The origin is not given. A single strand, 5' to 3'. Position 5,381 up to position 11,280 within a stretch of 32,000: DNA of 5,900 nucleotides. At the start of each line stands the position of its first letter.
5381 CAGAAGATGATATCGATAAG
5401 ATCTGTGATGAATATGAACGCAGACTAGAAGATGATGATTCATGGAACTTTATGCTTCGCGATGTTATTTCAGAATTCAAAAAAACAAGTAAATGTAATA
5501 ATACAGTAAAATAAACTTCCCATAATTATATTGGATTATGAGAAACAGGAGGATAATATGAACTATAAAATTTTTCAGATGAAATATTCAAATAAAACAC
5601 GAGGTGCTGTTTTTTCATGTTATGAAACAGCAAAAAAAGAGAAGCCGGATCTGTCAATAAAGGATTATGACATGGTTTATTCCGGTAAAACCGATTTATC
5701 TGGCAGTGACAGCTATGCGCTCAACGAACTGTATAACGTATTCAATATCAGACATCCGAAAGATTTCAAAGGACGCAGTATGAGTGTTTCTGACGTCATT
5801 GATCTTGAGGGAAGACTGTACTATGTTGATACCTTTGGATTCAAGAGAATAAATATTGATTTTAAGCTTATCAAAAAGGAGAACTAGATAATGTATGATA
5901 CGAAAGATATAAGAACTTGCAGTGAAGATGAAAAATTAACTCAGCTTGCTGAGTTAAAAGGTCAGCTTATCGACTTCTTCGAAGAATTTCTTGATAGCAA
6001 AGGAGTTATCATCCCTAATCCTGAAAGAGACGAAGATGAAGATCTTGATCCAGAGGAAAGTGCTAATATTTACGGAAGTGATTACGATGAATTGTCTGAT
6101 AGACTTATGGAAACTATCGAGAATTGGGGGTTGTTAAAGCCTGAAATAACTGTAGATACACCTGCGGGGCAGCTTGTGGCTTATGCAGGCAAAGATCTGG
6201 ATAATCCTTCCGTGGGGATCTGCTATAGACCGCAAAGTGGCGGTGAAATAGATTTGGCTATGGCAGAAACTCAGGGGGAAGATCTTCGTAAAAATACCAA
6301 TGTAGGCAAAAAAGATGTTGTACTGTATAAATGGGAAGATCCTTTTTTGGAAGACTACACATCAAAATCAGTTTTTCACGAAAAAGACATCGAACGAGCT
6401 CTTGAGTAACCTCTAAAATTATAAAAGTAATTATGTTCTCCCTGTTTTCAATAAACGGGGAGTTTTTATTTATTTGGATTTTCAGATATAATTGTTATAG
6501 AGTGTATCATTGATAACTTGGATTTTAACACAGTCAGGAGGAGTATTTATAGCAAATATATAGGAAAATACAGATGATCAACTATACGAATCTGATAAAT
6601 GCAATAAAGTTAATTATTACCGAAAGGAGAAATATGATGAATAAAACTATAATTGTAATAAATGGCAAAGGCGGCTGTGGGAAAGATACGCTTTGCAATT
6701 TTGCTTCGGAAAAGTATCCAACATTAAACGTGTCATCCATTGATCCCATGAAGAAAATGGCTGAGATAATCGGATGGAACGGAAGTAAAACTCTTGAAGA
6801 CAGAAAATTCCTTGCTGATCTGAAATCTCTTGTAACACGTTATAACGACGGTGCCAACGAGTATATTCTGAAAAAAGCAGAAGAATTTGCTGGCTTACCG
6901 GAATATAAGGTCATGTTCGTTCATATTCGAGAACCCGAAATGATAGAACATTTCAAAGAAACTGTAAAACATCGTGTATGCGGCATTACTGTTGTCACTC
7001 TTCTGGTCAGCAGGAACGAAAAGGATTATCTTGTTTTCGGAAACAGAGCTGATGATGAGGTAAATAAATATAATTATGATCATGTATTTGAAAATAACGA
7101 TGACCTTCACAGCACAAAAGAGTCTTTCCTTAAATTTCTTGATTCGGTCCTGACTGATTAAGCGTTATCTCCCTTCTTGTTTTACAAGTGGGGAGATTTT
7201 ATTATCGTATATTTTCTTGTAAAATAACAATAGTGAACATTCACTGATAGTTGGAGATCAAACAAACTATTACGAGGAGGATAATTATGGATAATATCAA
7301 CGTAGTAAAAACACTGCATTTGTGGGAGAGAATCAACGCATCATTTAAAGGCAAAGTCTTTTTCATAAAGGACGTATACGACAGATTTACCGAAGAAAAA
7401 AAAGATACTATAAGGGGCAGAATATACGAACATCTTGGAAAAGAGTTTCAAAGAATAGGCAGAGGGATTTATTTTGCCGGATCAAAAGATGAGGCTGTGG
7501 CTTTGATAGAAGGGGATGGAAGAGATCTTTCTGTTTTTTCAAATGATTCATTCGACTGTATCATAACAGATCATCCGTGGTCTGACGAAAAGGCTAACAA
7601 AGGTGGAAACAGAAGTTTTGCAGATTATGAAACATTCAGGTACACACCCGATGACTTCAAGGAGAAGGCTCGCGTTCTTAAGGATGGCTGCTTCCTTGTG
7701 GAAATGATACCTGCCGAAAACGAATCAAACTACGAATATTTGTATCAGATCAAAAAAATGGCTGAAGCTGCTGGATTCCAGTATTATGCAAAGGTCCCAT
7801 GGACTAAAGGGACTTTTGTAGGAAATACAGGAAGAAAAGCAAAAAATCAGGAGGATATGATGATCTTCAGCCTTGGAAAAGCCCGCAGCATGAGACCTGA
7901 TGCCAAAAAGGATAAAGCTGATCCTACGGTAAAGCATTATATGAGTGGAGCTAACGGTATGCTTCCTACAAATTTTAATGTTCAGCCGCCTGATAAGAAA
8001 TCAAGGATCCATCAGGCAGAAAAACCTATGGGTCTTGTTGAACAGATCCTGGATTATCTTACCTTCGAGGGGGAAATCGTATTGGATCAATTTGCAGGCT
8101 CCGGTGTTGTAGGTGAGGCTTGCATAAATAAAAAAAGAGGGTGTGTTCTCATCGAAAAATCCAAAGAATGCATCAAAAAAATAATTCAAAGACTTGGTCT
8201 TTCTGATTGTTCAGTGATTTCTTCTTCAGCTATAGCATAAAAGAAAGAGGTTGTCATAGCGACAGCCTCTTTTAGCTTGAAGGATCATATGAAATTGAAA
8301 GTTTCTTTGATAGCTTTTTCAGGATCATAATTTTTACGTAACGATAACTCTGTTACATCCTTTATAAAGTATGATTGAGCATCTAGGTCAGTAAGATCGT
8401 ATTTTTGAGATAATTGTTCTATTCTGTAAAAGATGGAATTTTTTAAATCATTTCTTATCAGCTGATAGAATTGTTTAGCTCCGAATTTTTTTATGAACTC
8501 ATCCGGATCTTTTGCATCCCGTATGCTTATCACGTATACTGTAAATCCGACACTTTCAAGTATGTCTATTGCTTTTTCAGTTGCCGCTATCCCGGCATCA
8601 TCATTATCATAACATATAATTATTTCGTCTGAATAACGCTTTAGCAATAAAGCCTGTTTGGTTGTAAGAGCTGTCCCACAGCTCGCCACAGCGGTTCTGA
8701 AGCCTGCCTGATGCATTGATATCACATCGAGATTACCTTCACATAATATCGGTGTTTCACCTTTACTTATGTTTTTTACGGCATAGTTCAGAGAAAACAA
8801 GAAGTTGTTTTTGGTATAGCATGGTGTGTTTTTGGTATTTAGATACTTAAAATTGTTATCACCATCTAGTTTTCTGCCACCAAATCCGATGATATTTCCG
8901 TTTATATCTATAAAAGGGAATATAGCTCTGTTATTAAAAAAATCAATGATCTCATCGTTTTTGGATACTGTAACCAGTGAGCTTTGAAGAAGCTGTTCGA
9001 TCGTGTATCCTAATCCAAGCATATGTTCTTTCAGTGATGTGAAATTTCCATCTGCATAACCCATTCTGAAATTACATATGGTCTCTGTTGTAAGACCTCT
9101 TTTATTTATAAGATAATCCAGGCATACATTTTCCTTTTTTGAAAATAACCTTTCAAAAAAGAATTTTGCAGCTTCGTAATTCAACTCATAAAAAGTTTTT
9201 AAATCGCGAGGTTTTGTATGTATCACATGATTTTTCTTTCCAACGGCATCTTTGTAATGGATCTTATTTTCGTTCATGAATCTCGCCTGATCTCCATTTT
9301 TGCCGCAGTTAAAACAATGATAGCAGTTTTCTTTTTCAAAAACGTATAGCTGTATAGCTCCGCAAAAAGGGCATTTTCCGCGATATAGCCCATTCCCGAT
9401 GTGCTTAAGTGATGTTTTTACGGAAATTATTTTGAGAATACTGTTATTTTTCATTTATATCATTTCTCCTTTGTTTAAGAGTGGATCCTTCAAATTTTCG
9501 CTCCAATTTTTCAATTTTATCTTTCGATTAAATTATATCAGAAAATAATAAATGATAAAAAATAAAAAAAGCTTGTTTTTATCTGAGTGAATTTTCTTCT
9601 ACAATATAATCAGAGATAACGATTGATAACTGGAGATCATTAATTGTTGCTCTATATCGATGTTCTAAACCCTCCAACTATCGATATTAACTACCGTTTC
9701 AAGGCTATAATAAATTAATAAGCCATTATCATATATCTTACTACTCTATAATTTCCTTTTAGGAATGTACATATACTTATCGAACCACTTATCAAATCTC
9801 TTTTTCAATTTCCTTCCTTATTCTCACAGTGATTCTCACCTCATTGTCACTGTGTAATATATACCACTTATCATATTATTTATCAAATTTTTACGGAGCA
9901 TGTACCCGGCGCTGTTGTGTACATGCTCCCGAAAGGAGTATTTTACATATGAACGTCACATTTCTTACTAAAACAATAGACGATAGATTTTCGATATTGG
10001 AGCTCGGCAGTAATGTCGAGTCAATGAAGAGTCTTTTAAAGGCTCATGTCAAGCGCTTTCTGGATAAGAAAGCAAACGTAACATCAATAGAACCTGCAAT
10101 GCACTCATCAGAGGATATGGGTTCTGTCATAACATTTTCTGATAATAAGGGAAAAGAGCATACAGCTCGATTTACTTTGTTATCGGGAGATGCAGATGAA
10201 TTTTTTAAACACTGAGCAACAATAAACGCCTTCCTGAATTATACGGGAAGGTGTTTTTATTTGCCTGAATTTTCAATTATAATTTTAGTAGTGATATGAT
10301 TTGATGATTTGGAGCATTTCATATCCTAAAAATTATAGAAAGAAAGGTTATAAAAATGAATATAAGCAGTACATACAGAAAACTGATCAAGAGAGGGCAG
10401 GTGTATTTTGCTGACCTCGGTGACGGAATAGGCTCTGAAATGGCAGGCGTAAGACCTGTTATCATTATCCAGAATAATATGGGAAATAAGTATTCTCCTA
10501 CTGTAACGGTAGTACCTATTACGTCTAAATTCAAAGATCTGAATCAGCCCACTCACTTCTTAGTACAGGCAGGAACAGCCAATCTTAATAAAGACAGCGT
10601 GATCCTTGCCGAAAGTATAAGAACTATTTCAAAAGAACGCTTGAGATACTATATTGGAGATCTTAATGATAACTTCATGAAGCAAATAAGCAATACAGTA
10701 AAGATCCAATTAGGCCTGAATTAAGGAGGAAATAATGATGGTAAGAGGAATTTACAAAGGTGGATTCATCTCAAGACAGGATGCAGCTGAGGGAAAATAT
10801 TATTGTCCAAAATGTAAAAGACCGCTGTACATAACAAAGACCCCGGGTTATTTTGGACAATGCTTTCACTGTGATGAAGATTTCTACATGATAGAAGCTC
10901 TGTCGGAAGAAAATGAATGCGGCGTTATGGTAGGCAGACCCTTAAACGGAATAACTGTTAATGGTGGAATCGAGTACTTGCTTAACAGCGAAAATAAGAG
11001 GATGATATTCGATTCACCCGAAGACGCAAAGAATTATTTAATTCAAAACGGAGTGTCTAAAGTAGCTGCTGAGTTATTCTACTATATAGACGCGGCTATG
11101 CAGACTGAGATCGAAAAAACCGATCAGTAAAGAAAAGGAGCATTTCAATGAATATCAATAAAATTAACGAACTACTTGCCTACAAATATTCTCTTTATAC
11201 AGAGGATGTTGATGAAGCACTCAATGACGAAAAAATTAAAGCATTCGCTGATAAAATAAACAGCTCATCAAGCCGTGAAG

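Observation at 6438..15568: Eleven copies of one promoter module fused to the preceding terminator: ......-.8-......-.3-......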

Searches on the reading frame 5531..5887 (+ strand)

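Call 11: search_protein_families(library=pfam, proteins=[window:5531-5887:+], max_evalue=0.01)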
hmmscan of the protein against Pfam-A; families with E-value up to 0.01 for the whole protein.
window:5531-5887:+ (118 aa): 1 family
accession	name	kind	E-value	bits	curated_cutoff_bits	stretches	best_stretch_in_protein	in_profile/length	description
PF14191.11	YodL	-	1.4e-21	77.7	24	1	11-108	1-97/98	YodL-like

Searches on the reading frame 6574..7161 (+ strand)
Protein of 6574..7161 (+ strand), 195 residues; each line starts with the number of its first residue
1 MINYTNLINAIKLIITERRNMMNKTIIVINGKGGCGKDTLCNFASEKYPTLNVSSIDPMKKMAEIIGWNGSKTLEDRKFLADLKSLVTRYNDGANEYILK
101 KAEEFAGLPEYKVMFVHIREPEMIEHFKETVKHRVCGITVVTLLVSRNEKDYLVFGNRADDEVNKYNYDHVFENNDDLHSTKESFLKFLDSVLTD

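Call 10: search_protein_families(library=pfam, proteins=[window:6574-7161:+], max_evalue=0.01)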
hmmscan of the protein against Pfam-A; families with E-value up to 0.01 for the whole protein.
window:6574-7161:+ (195 aa): 2 families
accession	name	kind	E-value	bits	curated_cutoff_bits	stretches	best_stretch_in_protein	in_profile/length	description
PF07693.20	KAP_NTPase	-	0.0033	17.2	20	1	19-189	15-142/293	KAP family P-loop domain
PF13238.12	AAA_18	-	0.0072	17.2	29.4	0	27-62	1-37/128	AAA domain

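Call 17: search_protein_families(library=ncbifam, proteins=[window:6574-7161:+], max_evalue=0.01)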
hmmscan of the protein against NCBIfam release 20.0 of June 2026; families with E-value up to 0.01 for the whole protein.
window:6574-7161:+ (195 aa): 1 family
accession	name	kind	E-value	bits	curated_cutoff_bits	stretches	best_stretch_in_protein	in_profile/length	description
NF005115.0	PRK06547.1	equivalog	0.003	17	173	1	15-60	6-51/172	hypothetical protein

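Call 55: search_protein_families(library=phrogs, proteins=[window:6574-7161:+], max_evalue=0.001)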
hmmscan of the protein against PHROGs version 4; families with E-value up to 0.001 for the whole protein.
window:6574-7161:+ (195 aa): 3 families
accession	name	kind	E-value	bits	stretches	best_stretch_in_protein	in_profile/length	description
phrog_139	-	other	1.7e-12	48.4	1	17-183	76-254/342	deoxynucleoside monophosphate kinase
phrog_761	-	other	4.1e-07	31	1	13-98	8-103/362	thymidylate kinase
phrog_31701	-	unknown function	7.3e-06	27.2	1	20-65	9-54/89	-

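Call 56: search_protein_families(library=padloc, proteins=[window:6574-7161:+], max_evalue=0.001)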
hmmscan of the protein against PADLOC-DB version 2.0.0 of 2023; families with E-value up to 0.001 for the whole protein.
window:6574-7161:+ (195 aa): 0 families

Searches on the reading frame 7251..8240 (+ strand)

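Call 10: search_protein_families(library=pfam, proteins=[window:7251-8240:+], max_evalue=0.01)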
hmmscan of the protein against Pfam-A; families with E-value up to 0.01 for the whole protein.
window:7251-8240:+ (329 aa): 2 families
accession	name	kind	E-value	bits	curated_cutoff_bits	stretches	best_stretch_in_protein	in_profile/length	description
PF01555.25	N6_N4_Mtase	-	1.8e-23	84.1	26.7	1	102-311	2-219/221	DNA methylase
PF03602.21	Cons_hypoth95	-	0.00028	21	24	1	272-315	40-84/182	Conserved hypothetical protein 95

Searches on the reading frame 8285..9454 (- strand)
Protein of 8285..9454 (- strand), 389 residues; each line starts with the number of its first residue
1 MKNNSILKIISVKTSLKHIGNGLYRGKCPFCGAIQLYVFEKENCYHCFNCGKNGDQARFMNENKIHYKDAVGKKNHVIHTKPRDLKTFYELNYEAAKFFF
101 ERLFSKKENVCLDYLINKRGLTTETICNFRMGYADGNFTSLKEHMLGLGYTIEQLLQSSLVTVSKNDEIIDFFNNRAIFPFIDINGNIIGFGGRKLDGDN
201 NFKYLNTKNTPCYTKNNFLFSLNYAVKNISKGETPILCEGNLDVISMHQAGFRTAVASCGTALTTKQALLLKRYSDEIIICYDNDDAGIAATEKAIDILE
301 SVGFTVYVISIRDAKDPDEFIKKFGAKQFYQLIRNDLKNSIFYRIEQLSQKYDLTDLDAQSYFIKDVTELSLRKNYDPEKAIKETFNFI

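Call 10: search_protein_families(library=pfam, proteins=[window:8285-9454:-], max_evalue=0.01)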
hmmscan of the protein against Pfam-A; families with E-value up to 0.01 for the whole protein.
window:8285-9454:- (389 aa): 8 families
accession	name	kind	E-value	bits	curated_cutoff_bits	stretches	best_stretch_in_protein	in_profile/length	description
PF08275.17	DNAG_N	-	5.5e-33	114.2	26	1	98-224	1-126/128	DNA primase catalytic core, N-terminal domain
PF13155.12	Toprim_2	-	1.8e-26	92.8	22.1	1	236-321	1-88/88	Toprim-like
PF13662.12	Toprim_4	-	2.1e-18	66.7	25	1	236-309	4-84/85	Toprim domain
PF01751.28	Toprim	-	2.1e-14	53.9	23.1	1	236-311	3-96/96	Toprim domain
PF01807.25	Zn_ribbon_DnaG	-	1.9e-10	40.9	24.9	1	3-78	12-89/98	CHC2 zinc finger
PF13362.12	Toprim_3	-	5.4e-08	33.6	27.2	1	236-326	3-94/95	Toprim domain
PF18551.6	TackOD1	-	6.8e-05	22.9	32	1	24-65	87-125/188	Thaumarchaeal output domain 1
PF14354.12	Lar_restr_allev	-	0.0046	17.6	28.6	1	27-56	5-34/58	Restriction alleviation protein Lar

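Call 14: find_encoding_contigs(protein=window:8285-9454:-, flank=10000, max_places=10)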
Protein window:8285-9454:- (389 aa): 16 contigs read that carry it; 10 places shown.
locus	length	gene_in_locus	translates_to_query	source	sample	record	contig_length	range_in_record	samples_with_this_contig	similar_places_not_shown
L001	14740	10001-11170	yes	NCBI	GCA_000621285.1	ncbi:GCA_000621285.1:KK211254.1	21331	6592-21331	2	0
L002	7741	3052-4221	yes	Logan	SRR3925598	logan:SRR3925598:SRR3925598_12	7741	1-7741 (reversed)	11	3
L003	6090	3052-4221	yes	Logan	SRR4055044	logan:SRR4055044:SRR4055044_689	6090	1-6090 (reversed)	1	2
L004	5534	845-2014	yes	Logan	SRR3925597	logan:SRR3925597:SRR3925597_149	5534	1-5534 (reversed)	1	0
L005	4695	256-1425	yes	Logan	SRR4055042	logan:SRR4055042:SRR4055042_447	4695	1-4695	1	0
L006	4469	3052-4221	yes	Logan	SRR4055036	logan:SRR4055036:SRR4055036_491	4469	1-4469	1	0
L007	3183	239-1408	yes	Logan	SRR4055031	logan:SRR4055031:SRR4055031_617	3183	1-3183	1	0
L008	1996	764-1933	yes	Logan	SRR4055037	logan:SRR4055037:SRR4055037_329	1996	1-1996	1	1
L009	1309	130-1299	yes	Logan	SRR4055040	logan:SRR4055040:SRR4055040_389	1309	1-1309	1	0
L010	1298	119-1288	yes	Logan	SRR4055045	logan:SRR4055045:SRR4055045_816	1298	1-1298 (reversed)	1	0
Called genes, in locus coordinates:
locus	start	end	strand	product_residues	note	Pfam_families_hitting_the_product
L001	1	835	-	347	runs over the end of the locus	PF13280:WYL, PF25583:WCX (weak)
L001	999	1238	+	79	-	-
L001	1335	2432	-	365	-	PF01223:Endonuclease_NS (weak), PF13930:Endonuclea_NS_2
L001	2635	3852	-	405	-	-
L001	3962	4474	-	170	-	PF00436:SSB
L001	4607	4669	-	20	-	-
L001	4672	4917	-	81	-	-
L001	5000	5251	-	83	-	PF20069:DUF6465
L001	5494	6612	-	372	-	PF12323:HTH_OrfB_IS605, PF01385:OrfB_IS605, PF07282:Cas12f1-like_TNB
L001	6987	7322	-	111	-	-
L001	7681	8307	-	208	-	-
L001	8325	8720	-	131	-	-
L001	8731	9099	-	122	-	PF02452:PemK_toxin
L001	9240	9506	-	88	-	-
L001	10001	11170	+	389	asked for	PF01807:Zn_ribbon_DnaG, PF08275:DNAG_N, PF01751:Toprim, PF13155:Toprim_2, PF13362:Toprim_3, PF13662:Toprim_4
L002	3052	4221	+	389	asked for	PF01807:Zn_ribbon_DnaG, PF08275:DNAG_N, PF01751:Toprim, PF13155:Toprim_2, PF13362:Toprim_3, PF13662:Toprim_4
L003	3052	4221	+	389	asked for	PF01807:Zn_ribbon_DnaG, PF08275:DNAG_N, PF01751:Toprim, PF13155:Toprim_2, PF13362:Toprim_3, PF13662:Toprim_4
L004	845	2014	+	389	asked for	PF01807:Zn_ribbon_DnaG, PF08275:DNAG_N, PF01751:Toprim, PF13155:Toprim_2, PF13362:Toprim_3, PF13662:Toprim_4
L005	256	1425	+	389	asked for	PF01807:Zn_ribbon_DnaG, PF08275:DNAG_N, PF01751:Toprim, PF13155:Toprim_2, PF13362:Toprim_3, PF13662:Toprim_4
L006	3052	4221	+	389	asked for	PF01807:Zn_ribbon_DnaG, PF08275:DNAG_N, PF01751:Toprim, PF13155:Toprim_2, PF13362:Toprim_3, PF13662:Toprim_4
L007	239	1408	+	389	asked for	PF01807:Zn_ribbon_DnaG, PF08275:DNAG_N, PF01751:Toprim, PF13155:Toprim_2, PF13362:Toprim_3, PF13662:Toprim_4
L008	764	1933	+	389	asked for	PF01807:Zn_ribbon_DnaG, PF08275:DNAG_N, PF01751:Toprim, PF13155:Toprim_2, PF13362:Toprim_3, PF13662:Toprim_4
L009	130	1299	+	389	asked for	PF01807:Zn_ribbon_DnaG, PF08275:DNAG_N, PF01751:Toprim, PF13155:Toprim_2, PF13362:Toprim_3, PF13662:Toprim_4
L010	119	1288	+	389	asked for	PF01807:Zn_ribbon_DnaG, PF08275:DNAG_N, PF01751:Toprim, PF13155:Toprim_2, PF13362:Toprim_3, PF13662:Toprim_4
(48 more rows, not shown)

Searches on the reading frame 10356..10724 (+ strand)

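Call 10: search_protein_families(library=pfam, proteins=[window:10356-10724:+], max_evalue=0.01)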
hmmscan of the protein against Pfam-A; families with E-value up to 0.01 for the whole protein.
window:10356-10724:+ (122 aa): 1 family
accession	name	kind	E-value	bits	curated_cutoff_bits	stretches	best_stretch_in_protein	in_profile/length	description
PF02452.23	PemK_toxin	-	3.8e-29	101.5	23.1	1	12-118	1-108/109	PemK-like, MazF-like toxin of type II toxin-antitoxin system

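Call 56: search_protein_families(library=padloc, proteins=[window:10356-10724:+], max_evalue=0.001)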
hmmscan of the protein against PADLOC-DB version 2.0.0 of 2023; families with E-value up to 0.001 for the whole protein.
window:10356-10724:+ (122 aa): 0 families

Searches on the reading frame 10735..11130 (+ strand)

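Call 10: search_protein_families(library=pfam, proteins=[window:10735-11130:+], max_evalue=0.01)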
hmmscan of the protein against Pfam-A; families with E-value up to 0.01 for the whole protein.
window:10735-11130:+ (131 aa): 0 families

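Call 17: search_protein_families(library=ncbifam, proteins=[window:10735-11130:+], max_evalue=0.01)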
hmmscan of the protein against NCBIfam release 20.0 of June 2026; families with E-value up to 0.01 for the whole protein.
window:10735-11130:+ (131 aa): 0 families

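Call 55: search_protein_families(library=phrogs, proteins=[window:10735-11130:+], max_evalue=0.001)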
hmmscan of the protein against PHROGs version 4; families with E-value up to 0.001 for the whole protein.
window:10735-11130:+ (131 aa): 1 family
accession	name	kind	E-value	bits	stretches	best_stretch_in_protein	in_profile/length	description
phrog_4173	-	unknown function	1.7e-05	24.8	1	23-108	17-99/323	-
